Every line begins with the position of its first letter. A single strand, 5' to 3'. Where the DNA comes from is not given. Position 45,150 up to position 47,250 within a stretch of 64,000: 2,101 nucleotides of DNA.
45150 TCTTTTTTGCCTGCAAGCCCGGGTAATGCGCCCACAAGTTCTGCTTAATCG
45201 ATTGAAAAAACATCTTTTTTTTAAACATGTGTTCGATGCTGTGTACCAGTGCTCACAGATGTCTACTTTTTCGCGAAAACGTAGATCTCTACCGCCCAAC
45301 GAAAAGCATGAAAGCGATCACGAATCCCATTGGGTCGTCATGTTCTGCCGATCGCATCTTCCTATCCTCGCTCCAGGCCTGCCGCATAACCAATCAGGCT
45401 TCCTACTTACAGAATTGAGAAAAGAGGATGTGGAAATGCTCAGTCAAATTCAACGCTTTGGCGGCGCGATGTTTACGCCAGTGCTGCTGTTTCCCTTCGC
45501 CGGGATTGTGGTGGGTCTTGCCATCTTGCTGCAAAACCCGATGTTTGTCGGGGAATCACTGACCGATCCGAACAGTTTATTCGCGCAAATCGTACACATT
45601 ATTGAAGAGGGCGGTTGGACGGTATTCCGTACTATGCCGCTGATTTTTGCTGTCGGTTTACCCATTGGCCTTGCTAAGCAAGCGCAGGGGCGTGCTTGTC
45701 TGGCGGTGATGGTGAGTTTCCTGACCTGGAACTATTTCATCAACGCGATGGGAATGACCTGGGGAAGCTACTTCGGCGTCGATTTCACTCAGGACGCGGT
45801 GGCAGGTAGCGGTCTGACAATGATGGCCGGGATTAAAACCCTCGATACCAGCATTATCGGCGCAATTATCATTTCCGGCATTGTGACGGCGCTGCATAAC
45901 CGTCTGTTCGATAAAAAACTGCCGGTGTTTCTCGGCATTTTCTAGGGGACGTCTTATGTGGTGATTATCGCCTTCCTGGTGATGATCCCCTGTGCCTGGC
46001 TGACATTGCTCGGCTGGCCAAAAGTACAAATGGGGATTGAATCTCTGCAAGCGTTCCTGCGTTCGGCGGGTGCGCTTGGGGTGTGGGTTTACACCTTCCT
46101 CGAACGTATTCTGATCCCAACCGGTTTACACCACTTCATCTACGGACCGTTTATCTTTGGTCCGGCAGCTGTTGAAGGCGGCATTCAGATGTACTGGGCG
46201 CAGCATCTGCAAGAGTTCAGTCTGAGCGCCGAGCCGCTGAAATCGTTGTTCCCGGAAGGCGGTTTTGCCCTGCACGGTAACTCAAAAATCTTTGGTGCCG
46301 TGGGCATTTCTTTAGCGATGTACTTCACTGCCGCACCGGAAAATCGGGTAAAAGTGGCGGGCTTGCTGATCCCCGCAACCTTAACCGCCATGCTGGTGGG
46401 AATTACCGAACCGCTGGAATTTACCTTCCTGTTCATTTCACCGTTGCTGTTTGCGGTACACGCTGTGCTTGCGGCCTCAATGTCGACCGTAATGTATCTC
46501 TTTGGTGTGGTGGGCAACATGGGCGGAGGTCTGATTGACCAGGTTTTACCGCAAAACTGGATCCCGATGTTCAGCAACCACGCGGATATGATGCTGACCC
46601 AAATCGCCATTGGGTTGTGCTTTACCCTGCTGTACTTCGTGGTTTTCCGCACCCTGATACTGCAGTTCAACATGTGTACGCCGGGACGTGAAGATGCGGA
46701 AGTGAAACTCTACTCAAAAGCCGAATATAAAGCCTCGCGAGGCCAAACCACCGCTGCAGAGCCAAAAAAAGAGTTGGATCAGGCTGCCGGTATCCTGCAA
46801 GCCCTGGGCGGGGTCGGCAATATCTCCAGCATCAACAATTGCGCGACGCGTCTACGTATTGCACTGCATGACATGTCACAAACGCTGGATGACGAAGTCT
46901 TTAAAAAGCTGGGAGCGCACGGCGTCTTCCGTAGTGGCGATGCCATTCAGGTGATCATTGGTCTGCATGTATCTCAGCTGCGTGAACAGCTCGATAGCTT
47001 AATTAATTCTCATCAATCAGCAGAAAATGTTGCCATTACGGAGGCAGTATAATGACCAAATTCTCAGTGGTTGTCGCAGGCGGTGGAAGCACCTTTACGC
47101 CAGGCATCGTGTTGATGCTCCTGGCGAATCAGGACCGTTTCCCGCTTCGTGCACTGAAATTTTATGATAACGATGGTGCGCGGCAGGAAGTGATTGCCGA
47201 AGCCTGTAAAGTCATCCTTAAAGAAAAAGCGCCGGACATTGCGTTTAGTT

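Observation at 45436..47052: glv EIICB gene has exactly one in-frame TAG (45943-45945); the downstream GH4 glucosidase is a complete 440-codon ORF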

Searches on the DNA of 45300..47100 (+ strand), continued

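Call 24: get_annotated_region(hit=H32, flank=4500)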
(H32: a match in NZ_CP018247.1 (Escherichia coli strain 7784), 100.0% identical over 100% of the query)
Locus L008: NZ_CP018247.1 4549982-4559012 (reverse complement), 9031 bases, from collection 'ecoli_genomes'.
description: Escherichia coli strain 7784 chromosome, complete genome
organism: Escherichia coli strain 7784 (NCBI taxid 562)
replicon: chromosome; assembly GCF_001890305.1
host: -; source: Cattle faeces; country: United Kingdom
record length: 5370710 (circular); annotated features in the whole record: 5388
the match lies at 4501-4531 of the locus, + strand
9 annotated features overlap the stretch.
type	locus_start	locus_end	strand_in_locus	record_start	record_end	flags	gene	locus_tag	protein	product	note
sequence_feature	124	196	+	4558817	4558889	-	-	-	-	-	ROSE (Repression Of Heat Shock gene Expression) occurs in the 5'-region of heat shock genes and acts as an RNA ...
CDS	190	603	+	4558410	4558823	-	ibpA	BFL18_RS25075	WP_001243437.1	small heat shock chaperone IbpA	-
CDS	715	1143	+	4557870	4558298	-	ibpB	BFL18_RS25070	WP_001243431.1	small heat shock chaperone IbpB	-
CDS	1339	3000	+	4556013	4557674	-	yidE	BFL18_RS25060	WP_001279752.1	putative transporter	-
CDS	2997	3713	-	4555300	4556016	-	yidP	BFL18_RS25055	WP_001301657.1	GntR family transcriptional regulator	-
CDS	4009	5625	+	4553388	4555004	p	-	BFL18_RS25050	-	PTS sugar transporter subunit IIB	internal stop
CDS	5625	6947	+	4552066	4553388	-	-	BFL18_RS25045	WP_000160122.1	6-phospho-alpha-glucosidase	-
CDS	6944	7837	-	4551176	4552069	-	yidL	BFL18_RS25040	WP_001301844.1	helix-turn-helix transcriptional regulator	-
CDS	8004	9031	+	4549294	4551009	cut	yidK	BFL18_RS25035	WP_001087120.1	solute:sodium symporter family transporter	-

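Call 25: get_annotated_region(hit=H39, flank=4500)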
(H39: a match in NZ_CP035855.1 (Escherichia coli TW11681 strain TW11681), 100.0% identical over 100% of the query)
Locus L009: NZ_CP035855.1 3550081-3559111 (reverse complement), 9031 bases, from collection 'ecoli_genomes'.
description: Escherichia coli TW11681 chromosome, complete genome
organism: Escherichia coli TW11681 strain TW11681 (NCBI taxid 913088)
replicon: chromosome; assembly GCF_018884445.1
host: -; source: -; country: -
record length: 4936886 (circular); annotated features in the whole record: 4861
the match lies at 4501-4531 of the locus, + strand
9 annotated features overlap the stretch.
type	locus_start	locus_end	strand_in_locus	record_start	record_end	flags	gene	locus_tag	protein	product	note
sequence_feature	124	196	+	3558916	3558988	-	-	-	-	-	ROSE (Repression Of Heat Shock gene Expression) occurs in the 5'-region of heat shock genes and acts as an RNA ...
CDS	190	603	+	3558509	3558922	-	ibpA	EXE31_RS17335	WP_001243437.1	small heat shock chaperone IbpA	-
CDS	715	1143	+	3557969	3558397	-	ibpB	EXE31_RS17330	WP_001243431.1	small heat shock chaperone IbpB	-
CDS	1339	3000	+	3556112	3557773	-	yidE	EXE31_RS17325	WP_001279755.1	putative transporter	-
CDS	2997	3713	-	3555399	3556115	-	yidP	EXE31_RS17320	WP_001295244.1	GntR family transcriptional regulator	-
CDS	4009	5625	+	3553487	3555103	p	-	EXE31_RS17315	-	PTS sugar transporter subunit IIB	internal stop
CDS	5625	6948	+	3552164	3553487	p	-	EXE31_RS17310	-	6-phospho-alpha-glucosidase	frameshifted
CDS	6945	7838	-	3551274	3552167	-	yidL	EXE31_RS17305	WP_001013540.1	helix-turn-helix transcriptional regulator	-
CDS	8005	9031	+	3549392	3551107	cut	yidK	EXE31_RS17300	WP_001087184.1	solute:sodium symporter family transporter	-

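Call 26: get_annotated_region(hit=H41, flank=4500)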
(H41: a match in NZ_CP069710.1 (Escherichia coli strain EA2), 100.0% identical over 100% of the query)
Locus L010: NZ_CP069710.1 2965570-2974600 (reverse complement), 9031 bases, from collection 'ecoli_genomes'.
description: Escherichia coli strain EA2 chromosome, complete genome
organism: Escherichia coli strain EA2 (NCBI taxid 562)
replicon: chromosome; assembly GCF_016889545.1
host: pig; source: liver; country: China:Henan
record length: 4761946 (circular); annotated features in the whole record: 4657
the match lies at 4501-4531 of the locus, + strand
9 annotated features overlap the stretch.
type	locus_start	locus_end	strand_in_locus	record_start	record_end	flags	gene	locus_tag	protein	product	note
sequence_feature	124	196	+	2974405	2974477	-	-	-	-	-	ROSE (Repression Of Heat Shock gene Expression) occurs in the 5'-region of heat shock genes and acts as an RNA ...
CDS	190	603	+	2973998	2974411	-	ibpA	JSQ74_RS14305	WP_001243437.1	small heat shock chaperone IbpA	-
CDS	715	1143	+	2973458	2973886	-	ibpB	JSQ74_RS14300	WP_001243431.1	small heat shock chaperone IbpB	-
CDS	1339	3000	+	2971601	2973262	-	yidE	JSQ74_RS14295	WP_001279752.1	putative transporter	-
CDS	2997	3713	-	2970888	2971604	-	yidP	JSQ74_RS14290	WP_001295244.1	GntR family transcriptional regulator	-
CDS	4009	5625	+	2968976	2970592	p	-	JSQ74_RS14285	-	PTS sugar transporter subunit IIB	internal stop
CDS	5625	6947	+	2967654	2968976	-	-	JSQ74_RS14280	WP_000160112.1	6-phospho-alpha-glucosidase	-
CDS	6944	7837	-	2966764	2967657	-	yidL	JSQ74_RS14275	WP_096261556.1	helix-turn-helix transcriptional regulator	-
CDS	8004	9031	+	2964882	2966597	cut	yidK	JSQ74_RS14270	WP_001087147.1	solute:sodium symporter family transporter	-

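Call 27: get_annotated_region(hit=H34, flank=4500)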
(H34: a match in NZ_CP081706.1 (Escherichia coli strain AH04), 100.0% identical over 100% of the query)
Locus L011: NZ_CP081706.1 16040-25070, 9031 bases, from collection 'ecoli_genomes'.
description: Escherichia coli strain AH04 chromosome, complete genome
organism: Escherichia coli strain AH04 (NCBI taxid 562)
replicon: chromosome; assembly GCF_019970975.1
host: -; source: -; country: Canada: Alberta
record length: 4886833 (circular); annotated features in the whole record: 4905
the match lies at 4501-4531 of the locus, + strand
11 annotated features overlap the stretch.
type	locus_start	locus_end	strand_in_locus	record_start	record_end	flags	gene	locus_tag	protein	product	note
sequence_feature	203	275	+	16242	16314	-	-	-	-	-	ROSE (Repression Of Heat Shock gene Expression) occurs in the 5'-region of heat shock genes and acts as an RNA ...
CDS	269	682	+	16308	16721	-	ibpA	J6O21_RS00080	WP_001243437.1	small heat shock chaperone IbpA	-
CDS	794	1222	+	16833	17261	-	ibpB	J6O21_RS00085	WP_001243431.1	small heat shock chaperone IbpB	-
CDS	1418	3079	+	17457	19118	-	yidE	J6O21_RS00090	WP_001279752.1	putative transporter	-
CDS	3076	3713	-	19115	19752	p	-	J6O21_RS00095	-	GntR family transcriptional regulator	frameshifted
CDS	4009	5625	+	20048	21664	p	-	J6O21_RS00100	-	PTS sugar transporter subunit IIB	internal stop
CDS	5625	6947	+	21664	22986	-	-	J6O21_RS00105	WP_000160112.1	6-phospho-alpha-glucosidase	-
CDS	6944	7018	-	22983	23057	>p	-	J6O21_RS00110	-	hypothetical protein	incomplete; partial in the middle of a contig; missing N-terminus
CDS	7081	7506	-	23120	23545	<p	tnpA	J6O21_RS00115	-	IS200/IS605 family transposase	frameshifted; internal stop; incomplete; partial in the middle of a contig; missing C-terminus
CDS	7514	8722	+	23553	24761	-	-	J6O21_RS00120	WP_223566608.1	RNA-guided endonuclease InsQ/TnpB family protein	-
CDS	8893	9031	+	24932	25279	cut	yidH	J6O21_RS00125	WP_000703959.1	YidH family protein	-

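Call 52: get_annotated_region(hit=H31, flank=4500)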
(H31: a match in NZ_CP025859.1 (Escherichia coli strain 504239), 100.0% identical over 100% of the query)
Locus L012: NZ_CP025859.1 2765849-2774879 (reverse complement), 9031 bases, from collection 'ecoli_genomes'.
description: Escherichia coli strain 504239 chromosome, complete genome
organism: Escherichia coli strain 504239 (NCBI taxid 562)
replicon: chromosome; assembly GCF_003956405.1
host: Homo sapiens; source: stool; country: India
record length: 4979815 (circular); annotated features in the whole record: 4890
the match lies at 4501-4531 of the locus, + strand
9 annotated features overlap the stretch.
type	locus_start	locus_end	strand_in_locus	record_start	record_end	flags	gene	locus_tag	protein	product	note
sequence_feature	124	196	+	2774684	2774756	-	-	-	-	-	ROSE (Repression Of Heat Shock gene Expression) occurs in the 5'-region of heat shock genes and acts as an RNA ...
CDS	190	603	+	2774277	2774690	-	ibpA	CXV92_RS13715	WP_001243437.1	small heat shock chaperone IbpA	-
CDS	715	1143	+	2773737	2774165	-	ibpB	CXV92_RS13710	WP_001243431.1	small heat shock chaperone IbpB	-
CDS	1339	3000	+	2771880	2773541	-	yidE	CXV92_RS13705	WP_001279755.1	putative transporter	-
CDS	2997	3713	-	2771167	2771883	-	yidP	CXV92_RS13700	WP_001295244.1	GntR family transcriptional regulator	-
CDS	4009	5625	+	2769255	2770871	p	-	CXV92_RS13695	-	PTS sugar transporter subunit IIB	internal stop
CDS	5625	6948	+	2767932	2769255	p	-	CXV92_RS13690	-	6-phospho-alpha-glucosidase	frameshifted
CDS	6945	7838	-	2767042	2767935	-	yidL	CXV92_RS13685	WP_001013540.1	helix-turn-helix transcriptional regulator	-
CDS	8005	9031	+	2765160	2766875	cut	yidK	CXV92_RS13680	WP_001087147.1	solute:sodium symporter family transporter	-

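Call 53: get_annotated_region(hit=H33, flank=4500)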
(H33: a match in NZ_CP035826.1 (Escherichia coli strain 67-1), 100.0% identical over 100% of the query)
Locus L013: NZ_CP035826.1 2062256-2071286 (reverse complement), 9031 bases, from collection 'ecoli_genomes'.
description: Escherichia coli strain 67-1 chromosome, complete genome
organism: Escherichia coli strain 67-1 (NCBI taxid 562)
replicon: chromosome; assembly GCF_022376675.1
host: Homo sapiens; source: stool; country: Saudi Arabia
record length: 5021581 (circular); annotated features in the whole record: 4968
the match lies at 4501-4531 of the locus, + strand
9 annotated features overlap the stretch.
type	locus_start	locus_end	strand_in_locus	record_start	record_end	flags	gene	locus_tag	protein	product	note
sequence_feature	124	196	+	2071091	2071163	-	-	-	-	-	ROSE (Repression Of Heat Shock gene Expression) occurs in the 5'-region of heat shock genes and acts as an RNA ...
CDS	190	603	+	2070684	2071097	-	ibpA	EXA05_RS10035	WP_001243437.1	small heat shock chaperone IbpA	-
CDS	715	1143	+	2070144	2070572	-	ibpB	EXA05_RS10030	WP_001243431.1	small heat shock chaperone IbpB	-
CDS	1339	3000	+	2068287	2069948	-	yidE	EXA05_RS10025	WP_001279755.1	putative transporter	-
CDS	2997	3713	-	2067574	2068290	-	yidP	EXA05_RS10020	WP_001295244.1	GntR family transcriptional regulator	-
CDS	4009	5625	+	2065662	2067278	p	-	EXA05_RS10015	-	PTS sugar transporter subunit IIB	internal stop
CDS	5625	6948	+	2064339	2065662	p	-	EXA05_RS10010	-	6-phospho-alpha-glucosidase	frameshifted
CDS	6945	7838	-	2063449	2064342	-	yidL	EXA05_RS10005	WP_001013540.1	helix-turn-helix transcriptional regulator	-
CDS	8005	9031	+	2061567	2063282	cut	yidK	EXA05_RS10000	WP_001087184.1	solute:sodium symporter family transporter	-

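Call 54: get_annotated_region(hit=H42, flank=4500)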
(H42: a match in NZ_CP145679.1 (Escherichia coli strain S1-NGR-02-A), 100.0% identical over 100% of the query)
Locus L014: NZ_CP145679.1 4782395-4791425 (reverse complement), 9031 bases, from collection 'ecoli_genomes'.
description: Escherichia coli strain S1-NGR-02-A chromosome, complete genome
organism: Escherichia coli strain S1-NGR-02-A (NCBI taxid 562)
replicon: chromosome; assembly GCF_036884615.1
host: Homo sapiens; source: stool; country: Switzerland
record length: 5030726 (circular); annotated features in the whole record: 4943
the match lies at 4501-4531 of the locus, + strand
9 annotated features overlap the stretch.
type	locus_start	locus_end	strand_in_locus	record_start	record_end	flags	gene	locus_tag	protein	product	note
sequence_feature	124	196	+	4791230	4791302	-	-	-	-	-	ROSE (Repression Of Heat Shock gene Expression) occurs in the 5'-region of heat shock genes and acts as an RNA ...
CDS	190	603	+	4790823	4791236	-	ibpA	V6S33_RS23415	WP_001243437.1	small heat shock chaperone IbpA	-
CDS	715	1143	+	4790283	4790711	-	ibpB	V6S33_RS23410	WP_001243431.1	small heat shock chaperone IbpB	-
CDS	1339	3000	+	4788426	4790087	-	yidE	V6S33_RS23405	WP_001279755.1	putative transporter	-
CDS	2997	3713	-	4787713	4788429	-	yidP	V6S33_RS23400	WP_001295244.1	GntR family transcriptional regulator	-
CDS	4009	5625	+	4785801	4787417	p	-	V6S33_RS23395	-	PTS sugar transporter subunit IIB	internal stop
CDS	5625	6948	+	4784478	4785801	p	-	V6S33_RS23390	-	6-phospho-alpha-glucosidase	frameshifted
CDS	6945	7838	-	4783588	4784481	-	yidL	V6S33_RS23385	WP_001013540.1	helix-turn-helix transcriptional regulator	-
CDS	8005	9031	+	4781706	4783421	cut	yidK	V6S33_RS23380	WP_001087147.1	solute:sodium symporter family transporter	-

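Call 55: get_annotated_region(hit=H44, flank=4500)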
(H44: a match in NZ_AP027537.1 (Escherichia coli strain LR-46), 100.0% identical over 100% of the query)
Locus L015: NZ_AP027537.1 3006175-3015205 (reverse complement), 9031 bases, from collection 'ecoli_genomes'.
description: Escherichia coli strain LR-46 chromosome, complete genome
organism: Escherichia coli strain LR-46 (NCBI taxid 562)
replicon: chromosome; assembly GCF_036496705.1
host: Homo sapiens; source: feces; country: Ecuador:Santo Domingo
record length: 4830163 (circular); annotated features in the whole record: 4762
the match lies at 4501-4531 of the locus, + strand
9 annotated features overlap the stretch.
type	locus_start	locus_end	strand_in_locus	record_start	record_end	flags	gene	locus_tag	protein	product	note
sequence_feature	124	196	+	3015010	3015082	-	-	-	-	-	ROSE (Repression Of Heat Shock gene Expression) occurs in the 5'-region of heat shock genes and acts as an RNA ...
CDS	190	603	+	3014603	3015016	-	ibpA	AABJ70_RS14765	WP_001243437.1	small heat shock chaperone IbpA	-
CDS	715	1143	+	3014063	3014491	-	ibpB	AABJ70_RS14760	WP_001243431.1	small heat shock chaperone IbpB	-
CDS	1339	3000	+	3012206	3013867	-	yidE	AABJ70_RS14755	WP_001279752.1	putative transporter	-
CDS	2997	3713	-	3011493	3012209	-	yidP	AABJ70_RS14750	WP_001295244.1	GntR family transcriptional regulator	-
CDS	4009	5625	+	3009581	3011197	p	-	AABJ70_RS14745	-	PTS sugar transporter subunit IIB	internal stop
CDS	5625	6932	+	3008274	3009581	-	-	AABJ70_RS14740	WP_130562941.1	6-phospho-alpha-glucosidase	-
CDS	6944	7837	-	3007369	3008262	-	yidL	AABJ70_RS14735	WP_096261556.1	helix-turn-helix transcriptional regulator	-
CDS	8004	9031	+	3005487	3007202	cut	yidK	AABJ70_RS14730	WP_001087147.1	solute:sodium symporter family transporter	-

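Call 56: get_annotated_region(hit=H45, flank=4500)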
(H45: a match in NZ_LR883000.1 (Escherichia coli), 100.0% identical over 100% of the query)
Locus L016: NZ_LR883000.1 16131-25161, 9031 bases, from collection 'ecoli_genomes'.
description: Escherichia coli isolate L6_E562_ETEC chromosome 1, complete sequence
organism: Escherichia coli (NCBI taxid 562)
replicon: chromosome; assembly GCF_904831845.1
host: -; source: -; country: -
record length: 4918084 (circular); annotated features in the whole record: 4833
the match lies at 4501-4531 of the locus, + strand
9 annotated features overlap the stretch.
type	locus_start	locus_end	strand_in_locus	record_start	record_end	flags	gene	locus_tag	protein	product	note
sequence_feature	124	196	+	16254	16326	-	-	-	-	-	ROSE (Repression Of Heat Shock gene Expression) occurs in the 5'-region of heat shock genes and acts as an RNA ...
CDS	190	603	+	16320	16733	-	ibpA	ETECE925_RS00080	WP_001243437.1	small heat shock chaperone IbpA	-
CDS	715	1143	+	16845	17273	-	ibpB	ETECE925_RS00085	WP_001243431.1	small heat shock chaperone IbpB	-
CDS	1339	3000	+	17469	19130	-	yidE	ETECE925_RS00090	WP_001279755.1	putative transporter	-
CDS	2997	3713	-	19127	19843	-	yidP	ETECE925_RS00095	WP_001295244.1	GntR family transcriptional regulator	-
CDS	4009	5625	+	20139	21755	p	-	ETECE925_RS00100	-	PTS sugar transporter subunit IIB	internal stop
CDS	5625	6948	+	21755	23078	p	-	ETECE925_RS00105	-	6-phospho-alpha-glucosidase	frameshifted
CDS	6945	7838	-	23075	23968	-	yidL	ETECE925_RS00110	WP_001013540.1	helix-turn-helix transcriptional regulator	-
CDS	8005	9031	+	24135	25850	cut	yidK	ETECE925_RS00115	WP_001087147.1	solute:sodium symporter family transporter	-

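Call 57: get_annotated_region(hit=H40, flank=4500)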
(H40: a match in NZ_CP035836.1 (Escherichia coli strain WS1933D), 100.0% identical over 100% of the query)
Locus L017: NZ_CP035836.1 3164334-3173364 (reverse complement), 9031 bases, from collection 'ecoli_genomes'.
description: Escherichia coli strain WS1933D chromosome, complete genome
organism: Escherichia coli strain WS1933D (NCBI taxid 562)
replicon: chromosome; assembly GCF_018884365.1
host: Homo sapiens; source: stool; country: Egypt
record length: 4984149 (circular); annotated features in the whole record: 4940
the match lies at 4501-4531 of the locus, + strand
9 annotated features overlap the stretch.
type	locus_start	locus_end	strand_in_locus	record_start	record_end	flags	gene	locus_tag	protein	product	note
sequence_feature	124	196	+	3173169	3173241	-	-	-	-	-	ROSE (Repression Of Heat Shock gene Expression) occurs in the 5'-region of heat shock genes and acts as an RNA ...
CDS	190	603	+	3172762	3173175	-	ibpA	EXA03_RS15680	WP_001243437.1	small heat shock chaperone IbpA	-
CDS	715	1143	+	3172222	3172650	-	ibpB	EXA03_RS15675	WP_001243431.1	small heat shock chaperone IbpB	-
CDS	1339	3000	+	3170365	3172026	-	yidE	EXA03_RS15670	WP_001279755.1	putative transporter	-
CDS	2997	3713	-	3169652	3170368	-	yidP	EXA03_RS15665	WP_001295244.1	GntR family transcriptional regulator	-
CDS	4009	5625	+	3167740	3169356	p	-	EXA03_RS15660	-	PTS sugar transporter subunit IIB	internal stop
CDS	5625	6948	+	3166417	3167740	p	-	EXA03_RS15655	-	6-phospho-alpha-glucosidase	frameshifted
CDS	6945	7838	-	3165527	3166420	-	yidL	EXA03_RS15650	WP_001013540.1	helix-turn-helix transcriptional regulator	-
CDS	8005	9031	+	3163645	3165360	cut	yidK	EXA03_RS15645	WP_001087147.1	solute:sodium symporter family transporter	-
